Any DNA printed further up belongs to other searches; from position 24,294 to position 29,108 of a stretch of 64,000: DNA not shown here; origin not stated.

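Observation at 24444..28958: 1504-aa single-gene candidate defence protein: nuclease-like N-terminus, STAND-type P-loop, ~1000-aa HEAT-like sensor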

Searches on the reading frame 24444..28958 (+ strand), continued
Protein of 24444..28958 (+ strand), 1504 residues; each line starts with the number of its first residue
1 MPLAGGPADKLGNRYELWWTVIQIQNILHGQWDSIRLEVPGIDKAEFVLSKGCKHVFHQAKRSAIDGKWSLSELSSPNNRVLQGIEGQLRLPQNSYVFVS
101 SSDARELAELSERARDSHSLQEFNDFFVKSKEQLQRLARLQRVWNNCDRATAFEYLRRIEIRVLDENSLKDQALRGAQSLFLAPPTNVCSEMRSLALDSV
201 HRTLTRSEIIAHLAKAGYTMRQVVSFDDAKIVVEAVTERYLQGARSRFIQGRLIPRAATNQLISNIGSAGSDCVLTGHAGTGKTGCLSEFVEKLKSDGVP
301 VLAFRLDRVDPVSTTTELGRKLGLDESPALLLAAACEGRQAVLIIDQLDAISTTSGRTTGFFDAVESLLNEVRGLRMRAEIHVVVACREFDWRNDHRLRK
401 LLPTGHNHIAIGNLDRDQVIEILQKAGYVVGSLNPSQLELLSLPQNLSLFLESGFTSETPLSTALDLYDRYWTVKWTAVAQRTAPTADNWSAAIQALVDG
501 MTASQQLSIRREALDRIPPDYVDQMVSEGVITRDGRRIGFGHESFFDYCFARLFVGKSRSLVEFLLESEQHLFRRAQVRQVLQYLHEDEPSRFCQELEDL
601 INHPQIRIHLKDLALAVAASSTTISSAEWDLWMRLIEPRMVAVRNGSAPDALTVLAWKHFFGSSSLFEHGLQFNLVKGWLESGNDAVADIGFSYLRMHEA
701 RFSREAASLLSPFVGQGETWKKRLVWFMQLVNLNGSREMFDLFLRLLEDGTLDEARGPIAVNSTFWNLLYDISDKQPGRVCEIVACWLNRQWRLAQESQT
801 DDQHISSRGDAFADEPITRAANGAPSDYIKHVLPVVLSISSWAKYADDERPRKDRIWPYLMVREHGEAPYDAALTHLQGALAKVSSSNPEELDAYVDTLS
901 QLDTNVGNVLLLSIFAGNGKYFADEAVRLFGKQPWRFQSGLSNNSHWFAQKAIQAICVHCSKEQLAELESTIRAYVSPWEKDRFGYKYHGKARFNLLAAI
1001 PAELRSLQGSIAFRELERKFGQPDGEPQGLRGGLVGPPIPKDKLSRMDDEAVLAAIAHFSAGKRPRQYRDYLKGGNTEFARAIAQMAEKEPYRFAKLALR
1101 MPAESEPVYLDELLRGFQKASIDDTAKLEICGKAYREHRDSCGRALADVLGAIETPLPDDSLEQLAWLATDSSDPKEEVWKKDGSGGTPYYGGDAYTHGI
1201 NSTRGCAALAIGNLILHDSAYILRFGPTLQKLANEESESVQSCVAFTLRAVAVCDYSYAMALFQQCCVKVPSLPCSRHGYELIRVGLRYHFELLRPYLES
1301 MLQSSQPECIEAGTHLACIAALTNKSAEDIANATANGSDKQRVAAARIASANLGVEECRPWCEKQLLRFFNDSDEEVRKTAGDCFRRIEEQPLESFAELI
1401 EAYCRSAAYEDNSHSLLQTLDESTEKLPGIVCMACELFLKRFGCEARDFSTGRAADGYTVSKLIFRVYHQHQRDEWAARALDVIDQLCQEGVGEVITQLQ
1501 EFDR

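Call 27: list_cluster_members(proteins=[P0037, P0051, P0087, P0106, P0013, P0046, P0083, P0023, P0042, window:24444-28955:+])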
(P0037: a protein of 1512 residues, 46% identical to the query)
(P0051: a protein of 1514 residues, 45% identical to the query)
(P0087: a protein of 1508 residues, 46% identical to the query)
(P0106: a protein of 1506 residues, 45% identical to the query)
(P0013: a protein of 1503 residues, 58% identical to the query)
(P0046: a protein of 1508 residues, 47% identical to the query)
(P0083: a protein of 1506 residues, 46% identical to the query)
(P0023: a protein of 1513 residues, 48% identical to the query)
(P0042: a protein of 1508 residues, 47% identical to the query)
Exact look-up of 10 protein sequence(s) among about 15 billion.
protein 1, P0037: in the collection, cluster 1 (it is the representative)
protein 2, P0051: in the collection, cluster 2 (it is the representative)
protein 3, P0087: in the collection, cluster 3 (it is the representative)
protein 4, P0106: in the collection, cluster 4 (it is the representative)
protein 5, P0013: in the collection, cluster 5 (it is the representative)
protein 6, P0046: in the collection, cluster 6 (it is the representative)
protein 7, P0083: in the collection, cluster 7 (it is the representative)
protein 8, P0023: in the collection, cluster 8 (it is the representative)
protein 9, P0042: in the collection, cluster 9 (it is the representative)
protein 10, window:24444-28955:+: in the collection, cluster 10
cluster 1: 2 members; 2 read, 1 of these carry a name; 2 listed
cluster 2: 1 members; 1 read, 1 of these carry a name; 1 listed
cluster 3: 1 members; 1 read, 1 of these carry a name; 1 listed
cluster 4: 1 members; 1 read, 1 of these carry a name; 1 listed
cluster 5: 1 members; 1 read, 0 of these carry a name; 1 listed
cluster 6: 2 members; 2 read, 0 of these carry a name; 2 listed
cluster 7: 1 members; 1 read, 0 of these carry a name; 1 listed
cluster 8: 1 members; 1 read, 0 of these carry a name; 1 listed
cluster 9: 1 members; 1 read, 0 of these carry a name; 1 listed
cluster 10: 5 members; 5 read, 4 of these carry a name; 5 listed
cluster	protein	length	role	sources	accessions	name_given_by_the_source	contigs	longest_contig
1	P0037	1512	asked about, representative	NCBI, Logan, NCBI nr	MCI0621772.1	MAG: ATP-binding protein [Acidobacteria bacterium] | ATP-binding protein [Acidobacteriota bacterium]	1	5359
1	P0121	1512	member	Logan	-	-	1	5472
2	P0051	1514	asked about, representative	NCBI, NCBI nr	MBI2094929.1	MAG: hypothetical protein HYT89_02040 [Candidatus Omnitrophica bacterium] | hypothetical protein [Candidatus Omnitrophota bacterium]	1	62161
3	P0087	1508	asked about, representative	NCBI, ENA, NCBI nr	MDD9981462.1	MAG: AAA family ATPase [Gammaproteobacteria bacterium] | AAA family ATPase [Gammaproteobacteria bacterium]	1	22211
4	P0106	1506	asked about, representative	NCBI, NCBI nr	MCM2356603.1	MAG: hypothetical protein NDI77_00465 [Geobacteraceae bacterium] | hypothetical protein [Geobacteraceae bacterium]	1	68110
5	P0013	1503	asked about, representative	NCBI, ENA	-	-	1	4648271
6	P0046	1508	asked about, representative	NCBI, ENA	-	-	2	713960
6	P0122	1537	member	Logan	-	-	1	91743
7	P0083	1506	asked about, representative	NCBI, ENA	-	-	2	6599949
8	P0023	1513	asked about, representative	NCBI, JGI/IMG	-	-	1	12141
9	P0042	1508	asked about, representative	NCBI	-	-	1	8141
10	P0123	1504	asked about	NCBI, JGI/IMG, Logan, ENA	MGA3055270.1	MAG: ATP-binding protein [Candidatus Korobacteraceae bacterium] | hypothetical protein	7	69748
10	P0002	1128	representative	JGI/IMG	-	hypothetical protein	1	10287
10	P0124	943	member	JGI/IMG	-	hypothetical protein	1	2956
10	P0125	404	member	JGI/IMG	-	hypothetical protein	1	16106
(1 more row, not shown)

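Call 37: search_protein_families(library=pfam, proteins=[L005:3129-3938:+, L005:4390-7110:+, L005:7123-8769:+, L005:8816-9955:+, L013:2587-6297:+, L012:9282-12428:+, L013:16122-17333:+, L013:6359-8053:+, L010:8247-9623:-, L009:1233-1973:+], max_evalue=0.00001)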
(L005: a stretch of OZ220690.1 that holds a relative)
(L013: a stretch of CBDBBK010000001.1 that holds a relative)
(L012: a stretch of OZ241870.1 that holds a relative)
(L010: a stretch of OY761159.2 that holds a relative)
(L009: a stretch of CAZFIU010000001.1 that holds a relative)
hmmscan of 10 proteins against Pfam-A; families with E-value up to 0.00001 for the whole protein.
L005:3129-3938:+ (269 aa): 2 families
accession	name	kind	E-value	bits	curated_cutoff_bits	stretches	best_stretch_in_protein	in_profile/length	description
PF00005.33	ABC_tran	-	8.3e-33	114.3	25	1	65-213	1-136/137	ABC transporter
PF13304.12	AAA_21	-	2.5e-08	34.8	27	0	192-247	244-302/304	AAA domain, putative AbiEii toxin, Type IV TA system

L005:4390-7110:+ (906 aa): 8 families
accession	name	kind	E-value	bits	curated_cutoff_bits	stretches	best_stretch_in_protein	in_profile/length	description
PF04851.21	ResIII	-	2.2e-30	106.2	22.5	1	323-471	3-163/164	Type III restriction enzyme, res subunit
PF08463.15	EcoEI_R_C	-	1e-27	97.7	24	1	744-900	1-161/163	EcoEI R protein C-terminal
PF18766.7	SWI2_SNF2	-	9.4e-18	65.1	26.7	1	343-528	18-209/221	SWI2/SNF2 ATPase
PF04313.20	HSDR_N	-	2.6e-10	40.9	25.1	1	212-280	121-196/198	Type I restriction enzyme R protein N terminus (HSDR_N)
PF00270.35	DEAD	-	2.1e-08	34.5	26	1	326-474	2-164/167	DEAD/DEAH box helicase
PF13588.12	HSDR_N_2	-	2.6e-07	31.1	25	1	216-280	35-100/110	Type I restriction enzyme R protein N terminus (HSDR_N)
PF00717.28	Peptidase_S24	-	3.1e-07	30.5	23.3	1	87-203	22-115/116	Peptidase S24-like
PF00271.37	Helicase_C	-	1.4e-06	29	23.5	1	569-666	15-108/110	Helicase conserved C-terminal domain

L005:7123-8769:+ (548 aa): 2 families
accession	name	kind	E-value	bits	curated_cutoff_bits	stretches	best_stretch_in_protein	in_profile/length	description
PF02384.22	N6_Mtase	-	3.4e-50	171.6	20.4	2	255-509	77-303/311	N-6 DNA Methylase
PF12161.14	HsdM_N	-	7.8e-15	56.1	24.5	1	5-127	1-134/135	HsdM N-terminal domain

L005:8816-9955:+ (379 aa): 1 family
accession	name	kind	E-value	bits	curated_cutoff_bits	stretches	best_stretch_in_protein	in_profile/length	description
PF01420.25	Methylase_S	-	6.6e-25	88.7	22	2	3-143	3-154/168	Type I restriction modification DNA specificity domain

L013:2587-6297:+ (1236 aa): 6 families
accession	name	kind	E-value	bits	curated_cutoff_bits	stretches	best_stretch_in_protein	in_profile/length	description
PF00271.37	Helicase_C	-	2.5e-22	79.7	23.5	1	562-665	13-110/110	Helicase conserved C-terminal domain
PF13020.12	NOV_C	-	1.3e-15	57.7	22.1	1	1102-1193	2-86/91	Protein NO VEIN, C-terminal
PF01381.28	HTH_3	-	2.6e-09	37.4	23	1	44-79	1-36/55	Helix-turn-helix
PF00176.29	SNF2-rel_dom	-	1.7e-08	34.4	24.9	1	171-288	21-141/290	SNF2-related domain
PF04851.21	ResIII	-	1.3e-06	28.9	22.5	1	151-332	5-162/164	Type III restriction enzyme, res subunit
PF13560.12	HTH_31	-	3.8e-06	27.6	27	1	43-90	5-53/64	Helix-turn-helix domain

L012:9282-12428:+ (1048 aa): 1 family
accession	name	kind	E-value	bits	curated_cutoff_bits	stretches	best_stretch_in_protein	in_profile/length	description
PF04851.21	ResIII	-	1.5e-06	28.7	22.5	1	128-372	7-162/164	Type III restriction enzyme, res subunit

L013:16122-17333:+ (403 aa): 0 families

L013:6359-8053:+ (564 aa): 5 families
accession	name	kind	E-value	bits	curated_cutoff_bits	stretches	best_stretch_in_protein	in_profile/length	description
PF11398.14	DUF2813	-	1.2e-43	150.4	21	1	1-384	1-369/372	Protein of unknown function (DUF2813)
PF13175.12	AAA_15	-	8.2e-28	98.5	32.1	2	1-49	1-50/374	AAA ATPase domain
PF13304.12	AAA_21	-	6.9e-21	76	27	1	25-340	2-302/304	AAA domain, putative AbiEii toxin, Type IV TA system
PF20469.4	OLD-like_TOPRIM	-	8.8e-12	45.8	23.2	1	388-452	1-67/67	Overcoming lysogenization defect protein-like, TOPRIM domain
PF13476.12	AAA_23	-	6.4e-09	37.2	27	1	6-84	2-80/201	AAA domain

L010:8247-9623:- (458 aa): 3 families
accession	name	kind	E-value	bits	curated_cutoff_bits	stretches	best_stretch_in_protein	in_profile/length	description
PF01555.25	N6_N4_Mtase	-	2e-43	149.3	26.7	1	28-348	1-217/221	DNA methylase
PF14279.12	HNH_5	-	2.1e-14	53.6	27.5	1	397-451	1-55/56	HNH endonuclease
PF01844.29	HNH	-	1.5e-13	51.1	21.4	1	397-442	1-47/47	HNH endonuclease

L009:1233-1973:+ (246 aa): 3 families
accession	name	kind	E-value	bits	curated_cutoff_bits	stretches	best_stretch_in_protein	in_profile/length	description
PF13561.12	adh_short_C2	-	1.8e-60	204.9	27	1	11-243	3-235/236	Enoyl-(Acyl carrier protein) reductase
PF00106.31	adh_short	-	2e-59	200.8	26.6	1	4-189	2-186/195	short chain dehydrogenase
PF08659.16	KR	-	5.7e-14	52.9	22.6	1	6-167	4-164/180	KR domain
